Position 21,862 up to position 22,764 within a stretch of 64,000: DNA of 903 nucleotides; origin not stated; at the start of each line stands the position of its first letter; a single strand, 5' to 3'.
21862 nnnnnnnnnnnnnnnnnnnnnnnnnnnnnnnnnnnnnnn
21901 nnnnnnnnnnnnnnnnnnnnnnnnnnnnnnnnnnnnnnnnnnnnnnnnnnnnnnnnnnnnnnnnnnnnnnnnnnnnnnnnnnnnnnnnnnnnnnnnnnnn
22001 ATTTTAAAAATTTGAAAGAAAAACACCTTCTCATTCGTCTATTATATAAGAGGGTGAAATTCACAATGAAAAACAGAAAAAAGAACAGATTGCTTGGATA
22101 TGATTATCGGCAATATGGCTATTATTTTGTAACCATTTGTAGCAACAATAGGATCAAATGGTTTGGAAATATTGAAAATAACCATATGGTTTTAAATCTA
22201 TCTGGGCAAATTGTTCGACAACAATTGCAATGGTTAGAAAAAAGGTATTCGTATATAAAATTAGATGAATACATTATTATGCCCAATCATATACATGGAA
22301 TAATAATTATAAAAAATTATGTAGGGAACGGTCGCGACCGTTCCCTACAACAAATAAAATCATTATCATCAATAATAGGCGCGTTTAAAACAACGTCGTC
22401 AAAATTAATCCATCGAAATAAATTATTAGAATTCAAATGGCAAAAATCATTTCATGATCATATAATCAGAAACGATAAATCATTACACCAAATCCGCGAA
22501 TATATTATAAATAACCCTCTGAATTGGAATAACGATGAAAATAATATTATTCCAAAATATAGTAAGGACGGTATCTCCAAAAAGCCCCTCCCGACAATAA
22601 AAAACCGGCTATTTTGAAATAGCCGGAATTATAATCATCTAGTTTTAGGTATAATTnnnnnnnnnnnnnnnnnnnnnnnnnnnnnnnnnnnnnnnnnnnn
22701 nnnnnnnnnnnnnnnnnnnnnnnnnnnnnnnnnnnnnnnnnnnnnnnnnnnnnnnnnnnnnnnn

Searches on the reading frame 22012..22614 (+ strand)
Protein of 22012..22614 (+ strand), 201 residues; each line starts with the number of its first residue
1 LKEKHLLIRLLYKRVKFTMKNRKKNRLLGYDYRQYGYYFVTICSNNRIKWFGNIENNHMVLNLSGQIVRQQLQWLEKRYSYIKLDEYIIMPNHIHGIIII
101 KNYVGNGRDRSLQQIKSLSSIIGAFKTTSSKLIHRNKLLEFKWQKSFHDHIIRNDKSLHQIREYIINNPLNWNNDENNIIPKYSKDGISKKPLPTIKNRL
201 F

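Call 65: search_protein_families(library=pfam, proteins=[window:22012-22614:+], max_evalue=0.001)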
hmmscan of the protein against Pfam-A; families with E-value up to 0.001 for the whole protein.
window:22012-22614:+ (201 aa): 1 family
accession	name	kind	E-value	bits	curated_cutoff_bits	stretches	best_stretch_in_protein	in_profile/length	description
PF01797.21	Y1_Tnp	-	7e-05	23.4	23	1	58-168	27-121/121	Transposase IS200 like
